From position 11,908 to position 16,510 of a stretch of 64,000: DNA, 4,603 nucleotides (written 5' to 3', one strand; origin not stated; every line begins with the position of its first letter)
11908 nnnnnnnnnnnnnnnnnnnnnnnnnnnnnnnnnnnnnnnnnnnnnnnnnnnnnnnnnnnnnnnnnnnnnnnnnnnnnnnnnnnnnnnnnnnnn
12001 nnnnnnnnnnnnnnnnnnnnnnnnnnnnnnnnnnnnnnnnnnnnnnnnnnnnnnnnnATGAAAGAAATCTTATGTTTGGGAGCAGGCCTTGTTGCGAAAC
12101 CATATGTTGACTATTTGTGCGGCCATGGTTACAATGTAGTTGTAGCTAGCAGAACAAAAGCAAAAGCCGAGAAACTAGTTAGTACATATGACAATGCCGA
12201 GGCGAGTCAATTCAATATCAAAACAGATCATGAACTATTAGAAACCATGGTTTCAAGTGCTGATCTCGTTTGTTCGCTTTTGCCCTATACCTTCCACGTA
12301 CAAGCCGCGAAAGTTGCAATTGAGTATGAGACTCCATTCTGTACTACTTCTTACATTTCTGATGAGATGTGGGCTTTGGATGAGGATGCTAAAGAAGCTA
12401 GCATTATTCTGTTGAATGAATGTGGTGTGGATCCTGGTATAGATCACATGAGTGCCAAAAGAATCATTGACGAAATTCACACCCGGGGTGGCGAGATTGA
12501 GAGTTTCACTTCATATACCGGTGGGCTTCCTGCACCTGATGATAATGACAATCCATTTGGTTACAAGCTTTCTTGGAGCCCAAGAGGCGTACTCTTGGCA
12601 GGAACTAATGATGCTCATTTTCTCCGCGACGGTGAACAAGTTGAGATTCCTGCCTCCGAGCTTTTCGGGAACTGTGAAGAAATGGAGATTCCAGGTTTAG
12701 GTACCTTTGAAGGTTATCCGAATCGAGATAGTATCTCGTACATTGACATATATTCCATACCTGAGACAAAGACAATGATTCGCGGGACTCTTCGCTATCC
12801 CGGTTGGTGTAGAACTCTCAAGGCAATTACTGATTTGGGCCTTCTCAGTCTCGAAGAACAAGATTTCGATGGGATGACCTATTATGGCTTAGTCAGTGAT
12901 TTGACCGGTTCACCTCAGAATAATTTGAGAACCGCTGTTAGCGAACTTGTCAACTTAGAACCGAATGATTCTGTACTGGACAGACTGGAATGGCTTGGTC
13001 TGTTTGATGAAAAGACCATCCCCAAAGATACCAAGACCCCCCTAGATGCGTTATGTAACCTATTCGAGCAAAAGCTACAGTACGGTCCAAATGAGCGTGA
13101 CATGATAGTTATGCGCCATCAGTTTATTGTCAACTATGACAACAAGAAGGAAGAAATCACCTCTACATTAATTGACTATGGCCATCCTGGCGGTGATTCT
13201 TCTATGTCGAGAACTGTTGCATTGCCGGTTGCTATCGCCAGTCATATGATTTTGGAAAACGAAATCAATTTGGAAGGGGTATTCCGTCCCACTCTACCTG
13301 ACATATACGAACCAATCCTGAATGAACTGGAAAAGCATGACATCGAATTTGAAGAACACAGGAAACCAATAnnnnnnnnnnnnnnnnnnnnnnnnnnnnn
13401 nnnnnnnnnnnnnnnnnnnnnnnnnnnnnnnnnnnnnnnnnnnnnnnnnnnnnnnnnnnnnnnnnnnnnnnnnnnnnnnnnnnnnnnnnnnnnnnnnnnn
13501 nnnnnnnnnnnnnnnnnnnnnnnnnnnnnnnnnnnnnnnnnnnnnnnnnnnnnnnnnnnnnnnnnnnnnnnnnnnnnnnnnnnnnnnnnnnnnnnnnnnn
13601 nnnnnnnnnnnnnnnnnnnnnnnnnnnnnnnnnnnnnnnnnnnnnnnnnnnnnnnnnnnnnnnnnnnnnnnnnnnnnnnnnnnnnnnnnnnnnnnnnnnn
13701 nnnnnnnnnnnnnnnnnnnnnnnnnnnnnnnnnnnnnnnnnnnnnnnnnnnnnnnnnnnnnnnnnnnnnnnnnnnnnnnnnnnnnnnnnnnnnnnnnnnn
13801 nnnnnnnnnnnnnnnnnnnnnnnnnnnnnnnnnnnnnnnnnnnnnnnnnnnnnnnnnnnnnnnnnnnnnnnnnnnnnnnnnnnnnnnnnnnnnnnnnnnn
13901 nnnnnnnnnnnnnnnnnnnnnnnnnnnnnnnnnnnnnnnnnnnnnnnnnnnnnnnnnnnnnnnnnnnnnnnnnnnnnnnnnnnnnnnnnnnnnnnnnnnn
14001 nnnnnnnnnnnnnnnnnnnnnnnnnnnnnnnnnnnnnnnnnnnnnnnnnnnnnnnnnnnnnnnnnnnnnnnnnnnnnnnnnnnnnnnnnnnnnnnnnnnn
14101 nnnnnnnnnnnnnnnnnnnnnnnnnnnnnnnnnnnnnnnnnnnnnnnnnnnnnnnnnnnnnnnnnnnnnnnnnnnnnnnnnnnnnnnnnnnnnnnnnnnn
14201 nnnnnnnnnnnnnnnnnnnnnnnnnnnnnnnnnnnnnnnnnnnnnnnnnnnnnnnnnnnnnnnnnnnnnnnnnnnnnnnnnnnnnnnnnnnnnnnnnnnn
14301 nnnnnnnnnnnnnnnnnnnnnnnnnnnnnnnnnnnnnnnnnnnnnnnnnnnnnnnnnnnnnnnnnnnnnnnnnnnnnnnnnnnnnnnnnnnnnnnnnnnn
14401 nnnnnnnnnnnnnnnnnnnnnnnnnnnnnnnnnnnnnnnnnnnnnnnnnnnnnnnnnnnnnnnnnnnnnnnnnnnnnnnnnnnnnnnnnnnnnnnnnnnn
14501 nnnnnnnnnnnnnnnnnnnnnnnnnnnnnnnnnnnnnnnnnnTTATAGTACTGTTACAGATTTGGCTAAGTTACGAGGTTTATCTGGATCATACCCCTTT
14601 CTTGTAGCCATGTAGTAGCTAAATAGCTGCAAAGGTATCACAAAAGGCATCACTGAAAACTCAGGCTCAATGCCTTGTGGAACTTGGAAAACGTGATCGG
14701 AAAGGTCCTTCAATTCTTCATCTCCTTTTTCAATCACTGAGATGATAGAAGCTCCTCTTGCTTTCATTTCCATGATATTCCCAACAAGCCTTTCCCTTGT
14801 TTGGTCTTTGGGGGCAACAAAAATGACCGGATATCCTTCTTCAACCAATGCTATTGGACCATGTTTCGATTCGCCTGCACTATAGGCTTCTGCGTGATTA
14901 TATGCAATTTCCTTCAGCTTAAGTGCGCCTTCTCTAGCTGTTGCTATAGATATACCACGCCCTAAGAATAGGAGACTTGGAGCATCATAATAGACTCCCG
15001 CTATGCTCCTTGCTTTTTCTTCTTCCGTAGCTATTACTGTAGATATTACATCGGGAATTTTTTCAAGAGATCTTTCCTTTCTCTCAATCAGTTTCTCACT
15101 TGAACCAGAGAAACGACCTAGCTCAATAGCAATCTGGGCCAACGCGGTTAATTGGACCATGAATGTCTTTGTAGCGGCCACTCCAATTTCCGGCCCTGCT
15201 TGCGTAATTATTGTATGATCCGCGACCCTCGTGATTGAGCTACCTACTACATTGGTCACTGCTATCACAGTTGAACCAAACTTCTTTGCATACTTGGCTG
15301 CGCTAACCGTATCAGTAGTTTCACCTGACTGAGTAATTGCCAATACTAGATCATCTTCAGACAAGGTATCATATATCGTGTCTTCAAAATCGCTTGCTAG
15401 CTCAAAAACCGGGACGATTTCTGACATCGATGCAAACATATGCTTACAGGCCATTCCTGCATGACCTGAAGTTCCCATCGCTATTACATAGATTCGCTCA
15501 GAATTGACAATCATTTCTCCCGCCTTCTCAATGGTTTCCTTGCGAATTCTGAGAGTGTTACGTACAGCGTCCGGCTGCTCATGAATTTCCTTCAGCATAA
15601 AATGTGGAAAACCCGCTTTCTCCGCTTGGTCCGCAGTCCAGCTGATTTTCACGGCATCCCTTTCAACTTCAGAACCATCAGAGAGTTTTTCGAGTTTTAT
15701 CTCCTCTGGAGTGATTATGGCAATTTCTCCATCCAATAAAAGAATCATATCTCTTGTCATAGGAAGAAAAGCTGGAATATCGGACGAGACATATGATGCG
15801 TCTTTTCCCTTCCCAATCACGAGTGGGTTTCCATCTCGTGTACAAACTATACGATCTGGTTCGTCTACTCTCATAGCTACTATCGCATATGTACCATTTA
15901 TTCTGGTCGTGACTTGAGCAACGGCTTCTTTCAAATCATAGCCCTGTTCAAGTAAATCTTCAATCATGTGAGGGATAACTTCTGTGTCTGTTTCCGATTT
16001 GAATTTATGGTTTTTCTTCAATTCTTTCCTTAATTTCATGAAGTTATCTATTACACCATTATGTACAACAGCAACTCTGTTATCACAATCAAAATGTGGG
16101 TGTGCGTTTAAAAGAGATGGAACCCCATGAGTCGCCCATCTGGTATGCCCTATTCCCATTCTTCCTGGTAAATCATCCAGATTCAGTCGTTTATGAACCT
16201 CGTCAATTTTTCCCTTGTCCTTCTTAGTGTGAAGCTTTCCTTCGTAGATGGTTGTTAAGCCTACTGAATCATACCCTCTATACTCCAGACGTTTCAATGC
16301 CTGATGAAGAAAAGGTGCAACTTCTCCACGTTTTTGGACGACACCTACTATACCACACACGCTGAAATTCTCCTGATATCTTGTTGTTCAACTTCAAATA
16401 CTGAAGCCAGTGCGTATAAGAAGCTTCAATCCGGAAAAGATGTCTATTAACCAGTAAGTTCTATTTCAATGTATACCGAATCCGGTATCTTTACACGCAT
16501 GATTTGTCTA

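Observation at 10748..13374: Eukaryote-type saccharopine pathway (LKR + SDH halves of AASS) encoded as two overlapping genes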

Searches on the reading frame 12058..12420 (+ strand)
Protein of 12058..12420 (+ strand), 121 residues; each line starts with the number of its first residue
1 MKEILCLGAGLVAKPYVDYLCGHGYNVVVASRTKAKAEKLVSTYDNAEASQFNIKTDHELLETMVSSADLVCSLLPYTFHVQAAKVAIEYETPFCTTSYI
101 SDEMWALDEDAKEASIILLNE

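Call 57: search_solved_structures(query=window:12058-12420:+, max_evalue=0.001, show_alignments=4)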
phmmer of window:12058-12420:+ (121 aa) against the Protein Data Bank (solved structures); distinct sequences matched with E-value up to 0.001: 4.
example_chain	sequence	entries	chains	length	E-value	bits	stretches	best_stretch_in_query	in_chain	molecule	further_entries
1e5l_A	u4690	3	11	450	2.6e-19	72.4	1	2-121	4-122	SACCHAROPINE REDUCTASE | Saccharopine dehydrogenase [NADP(+), L-glutamate-forming]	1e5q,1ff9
2axq_A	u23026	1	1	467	1.1e-16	64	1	2-121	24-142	Saccharopine dehydrogenase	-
5l78_A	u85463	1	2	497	6.6e-12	48.6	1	2-121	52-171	Alpha-aminoadipic semialdehyde synthase, mitochondrial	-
5l76_A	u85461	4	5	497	6.6e-12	48.6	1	2-121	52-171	Alpha-aminoadipic semialdehyde synthase, mitochondrial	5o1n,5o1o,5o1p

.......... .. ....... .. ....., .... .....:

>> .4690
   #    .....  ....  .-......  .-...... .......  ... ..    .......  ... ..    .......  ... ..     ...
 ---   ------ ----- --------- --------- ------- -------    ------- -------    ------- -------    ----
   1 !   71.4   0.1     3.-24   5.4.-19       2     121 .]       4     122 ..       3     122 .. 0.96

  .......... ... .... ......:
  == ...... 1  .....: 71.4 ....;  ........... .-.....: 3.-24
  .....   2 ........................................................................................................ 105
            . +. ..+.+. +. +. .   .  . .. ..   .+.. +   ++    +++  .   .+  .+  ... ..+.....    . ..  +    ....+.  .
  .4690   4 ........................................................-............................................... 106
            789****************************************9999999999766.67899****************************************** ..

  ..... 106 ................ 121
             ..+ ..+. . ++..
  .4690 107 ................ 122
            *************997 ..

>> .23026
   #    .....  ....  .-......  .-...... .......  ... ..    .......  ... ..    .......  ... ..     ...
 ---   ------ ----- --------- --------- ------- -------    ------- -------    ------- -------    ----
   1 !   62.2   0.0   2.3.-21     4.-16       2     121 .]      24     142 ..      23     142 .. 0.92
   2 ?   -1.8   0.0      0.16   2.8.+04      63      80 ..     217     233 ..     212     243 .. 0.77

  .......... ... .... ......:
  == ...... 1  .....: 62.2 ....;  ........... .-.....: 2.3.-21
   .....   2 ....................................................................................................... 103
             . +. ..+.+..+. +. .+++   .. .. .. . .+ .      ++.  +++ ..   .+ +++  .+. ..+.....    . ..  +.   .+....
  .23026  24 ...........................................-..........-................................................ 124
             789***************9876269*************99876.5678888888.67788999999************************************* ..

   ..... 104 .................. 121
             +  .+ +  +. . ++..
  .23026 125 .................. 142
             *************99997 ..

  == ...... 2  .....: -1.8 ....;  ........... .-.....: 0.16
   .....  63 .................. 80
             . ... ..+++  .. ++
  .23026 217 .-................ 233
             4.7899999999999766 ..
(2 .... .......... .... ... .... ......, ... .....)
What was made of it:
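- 12058..13374 (+): sdh: saccharopine dehydrogenase (L-glutamate-forming), LYS9/AASS-SDH type, 438 aa, with an NADP-type S-R-T motif after beta-2. The window motif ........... aligns with fungal VTVACRT (NADP+ enzymes) and with human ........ (call 57).
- Closest known: Eukaryotic bifunctional alpha-aminoadipic semialdehyde synthase. Different: The SDH has an S-R-T (NADP-type) motif where human AASS has S-D-M (call 57).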

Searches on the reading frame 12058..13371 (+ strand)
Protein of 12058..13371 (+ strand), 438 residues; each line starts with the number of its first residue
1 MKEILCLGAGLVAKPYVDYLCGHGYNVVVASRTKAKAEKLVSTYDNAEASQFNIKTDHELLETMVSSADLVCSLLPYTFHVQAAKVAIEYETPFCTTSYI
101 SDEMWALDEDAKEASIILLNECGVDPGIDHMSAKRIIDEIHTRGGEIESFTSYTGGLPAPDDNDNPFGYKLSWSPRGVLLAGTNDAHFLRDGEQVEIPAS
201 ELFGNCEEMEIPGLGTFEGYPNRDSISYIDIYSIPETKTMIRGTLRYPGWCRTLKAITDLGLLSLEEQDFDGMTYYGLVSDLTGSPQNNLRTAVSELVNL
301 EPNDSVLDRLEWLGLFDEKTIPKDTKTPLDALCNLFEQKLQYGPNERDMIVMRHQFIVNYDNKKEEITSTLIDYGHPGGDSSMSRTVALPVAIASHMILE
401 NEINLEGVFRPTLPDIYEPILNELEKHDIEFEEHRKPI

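Call 3: search_protein_families(library=pfam, proteins=[window:12058-13371:+], max_evalue=0.01)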
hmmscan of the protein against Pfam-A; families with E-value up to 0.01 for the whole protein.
window:12058-13371:+ (438 aa): 3 families
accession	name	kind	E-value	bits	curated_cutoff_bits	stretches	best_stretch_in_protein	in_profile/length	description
PF16653.10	Sacchrp_dh_C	-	4.7e-89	299.5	31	1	123-427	1-263/265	Saccharopine dehydrogenase C-terminal domain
PF03435.24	Sacchrp_dh_NADP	-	1.1e-20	74.7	25.1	1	4-118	1-128/129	Saccharopine dehydrogenase NADP binding domain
PF01488.26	Shikimate_DH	-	4.5e-06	27.2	24.3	1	2-70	13-78/138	Shikimate / quinate 5-dehydrogenase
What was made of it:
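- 12058..13374 (+): Pfam Sacchrp_dh_NADP plus Sacchrp_dh_C, E 5e-89 (call 3).
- Checked: ORF2 carries Sacchrp_dh_NADP plus Sacchrp_dh_C (E 5e-89) (call 3).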

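Call 4: search_protein_families(library=ncbifam, proteins=[window:12058-13371:+], max_evalue=0.01)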
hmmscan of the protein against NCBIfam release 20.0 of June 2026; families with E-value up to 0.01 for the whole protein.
window:12058-13371:+ (438 aa): 5 families
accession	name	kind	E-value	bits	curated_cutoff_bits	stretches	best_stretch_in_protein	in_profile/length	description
NF001310.0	PRK00258.1-2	equivalog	0.00019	20.7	221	1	2-58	122-179/279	shikimate dehydrogenase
TIGR00507.1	aroE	equivalog_domain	0.0003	20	200.2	1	2-89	118-200/270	shikimate dehydrogenase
TIGR01035.1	hemA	equivalog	0.00058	18.9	209.55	1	2-73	181-246/416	glutamyl-tRNA reductase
NF000744.0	PRK00045.1-3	equivalog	0.0031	16.4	429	1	2-73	186-256/447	glutamyl-tRNA reductase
NF008592.0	PRK11559.1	equivalog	0.0073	15.6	397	1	4-71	5-72/296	2-hydroxy-3-oxopropionate reductase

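Call 6: search_solved_structures(query=window:12058-13371:+, max_evalue=0.001, show_alignments=2)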
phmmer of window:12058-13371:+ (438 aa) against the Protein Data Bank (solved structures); distinct sequences matched with E-value up to 0.001: 5.
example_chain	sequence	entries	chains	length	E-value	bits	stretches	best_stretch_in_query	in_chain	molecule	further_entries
2axq_A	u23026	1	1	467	7.4e-97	328.1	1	2-430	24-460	Saccharopine dehydrogenase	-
1e5l_A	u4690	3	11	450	2.8e-96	326.2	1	2-433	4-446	SACCHAROPINE REDUCTASE | Saccharopine dehydrogenase [NADP(+), L-glutamate-forming]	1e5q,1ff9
5l78_A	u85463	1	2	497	4.5e-84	286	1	2-429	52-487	Alpha-aminoadipic semialdehyde synthase, mitochondrial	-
5l76_A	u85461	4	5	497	6.2e-84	285.5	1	2-429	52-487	Alpha-aminoadipic semialdehyde synthase, mitochondrial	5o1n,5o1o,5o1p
3abi_A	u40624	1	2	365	2.2e-16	63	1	4-271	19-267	Putative uncharacterized protein PH1688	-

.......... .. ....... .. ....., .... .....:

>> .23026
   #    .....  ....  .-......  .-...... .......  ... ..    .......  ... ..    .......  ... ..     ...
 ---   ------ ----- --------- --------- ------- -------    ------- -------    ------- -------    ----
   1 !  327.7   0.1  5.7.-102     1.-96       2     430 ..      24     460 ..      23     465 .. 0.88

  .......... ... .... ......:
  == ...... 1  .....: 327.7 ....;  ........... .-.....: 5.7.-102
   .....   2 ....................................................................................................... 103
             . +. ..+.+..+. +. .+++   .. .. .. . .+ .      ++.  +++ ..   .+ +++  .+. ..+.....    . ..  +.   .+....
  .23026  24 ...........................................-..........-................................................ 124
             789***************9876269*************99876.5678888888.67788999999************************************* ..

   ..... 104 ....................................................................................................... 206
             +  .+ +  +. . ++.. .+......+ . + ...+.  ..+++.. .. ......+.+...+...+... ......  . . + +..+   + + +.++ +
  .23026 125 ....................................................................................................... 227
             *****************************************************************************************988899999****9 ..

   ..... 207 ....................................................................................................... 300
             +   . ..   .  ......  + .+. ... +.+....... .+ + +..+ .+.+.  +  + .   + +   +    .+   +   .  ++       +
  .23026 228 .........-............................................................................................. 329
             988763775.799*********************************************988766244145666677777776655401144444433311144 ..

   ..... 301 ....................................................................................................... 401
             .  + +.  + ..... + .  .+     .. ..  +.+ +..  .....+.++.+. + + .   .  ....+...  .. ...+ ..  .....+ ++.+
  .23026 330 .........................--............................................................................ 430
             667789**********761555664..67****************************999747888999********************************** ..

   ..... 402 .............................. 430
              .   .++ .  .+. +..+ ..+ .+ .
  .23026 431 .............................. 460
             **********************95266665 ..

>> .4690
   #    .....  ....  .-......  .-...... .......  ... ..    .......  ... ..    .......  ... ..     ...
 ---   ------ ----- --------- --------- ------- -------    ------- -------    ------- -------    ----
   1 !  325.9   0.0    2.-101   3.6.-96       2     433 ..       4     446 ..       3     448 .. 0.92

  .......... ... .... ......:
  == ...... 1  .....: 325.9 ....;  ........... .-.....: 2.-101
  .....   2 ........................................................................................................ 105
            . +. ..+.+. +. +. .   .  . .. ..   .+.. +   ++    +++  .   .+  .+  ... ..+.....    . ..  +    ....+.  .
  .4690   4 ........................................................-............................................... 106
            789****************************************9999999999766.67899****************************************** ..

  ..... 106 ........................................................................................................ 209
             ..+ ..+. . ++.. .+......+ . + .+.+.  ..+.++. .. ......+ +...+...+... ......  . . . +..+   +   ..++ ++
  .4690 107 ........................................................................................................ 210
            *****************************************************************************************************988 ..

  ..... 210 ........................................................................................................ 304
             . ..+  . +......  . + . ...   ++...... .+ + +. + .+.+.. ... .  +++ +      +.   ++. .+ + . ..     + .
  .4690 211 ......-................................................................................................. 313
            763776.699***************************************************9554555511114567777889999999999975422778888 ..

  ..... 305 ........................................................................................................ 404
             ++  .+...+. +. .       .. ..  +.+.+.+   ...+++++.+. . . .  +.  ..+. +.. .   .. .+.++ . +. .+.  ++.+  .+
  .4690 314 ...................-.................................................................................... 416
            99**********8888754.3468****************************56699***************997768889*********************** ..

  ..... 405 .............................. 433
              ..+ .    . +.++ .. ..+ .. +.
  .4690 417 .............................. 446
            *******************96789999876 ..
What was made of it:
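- Closest known: Fungal LYS9 saccharopine reductase. Same: The window SDH gives its best solved-structure hits to LYS9 and shares its NADP-type motif (calls 6, 57).
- The SDH carries the NADP-type motif of the biosynthetic fungal LYS9 and scores higher against LYS9 than against human AASS (calls 6, 57). The SDH is most similar to fungal LYS9 (E 7e-97) and shares its NADP-type C/S-R-T motif (calls 6, 57).
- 12058..13374 (+): Yeast LYS9 E 7e-97, Magnaporthe E 3e-96, human AASS SDH E 4.5e-84 (call 6).
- On Saccharopine dehydrogenase, L-glutamate-forming (LYS9 / AASS SDH domain): LYS9 E 7e-97, Magnaporthe E 3e-96, human E 4.5e-84 (call 6).
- Checked: It aligns end to end with yeast LYS9 (E 7e-97), Magnaporthe saccharopine reductase (E 3e-96) and the human AASS SDH domain (E 4.5e-84) (call 6).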

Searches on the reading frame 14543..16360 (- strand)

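Call 10: search_protein_families(library=pfam, proteins=[window:14543-16360:-], max_evalue=0.001)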
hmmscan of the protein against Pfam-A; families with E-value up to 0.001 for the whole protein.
window:14543-16360:- (605 aa): 4 families
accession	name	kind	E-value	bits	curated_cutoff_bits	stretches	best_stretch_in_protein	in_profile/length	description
PF01380.27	SIS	-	2.4e-59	199.3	25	2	283-412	1-130/131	SIS domain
PF13522.11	GATase_6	-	1.4e-19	70.9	27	1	66-193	10-129/130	Glutamine amidotransferase domain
PF13537.11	GATase_7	-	2.5e-17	63.5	25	1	86-199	13-122/123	Glutamine amidotransferase domain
PF13580.11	SIS_2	-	4.4e-08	33.7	27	1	324-369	90-137/138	SIS domain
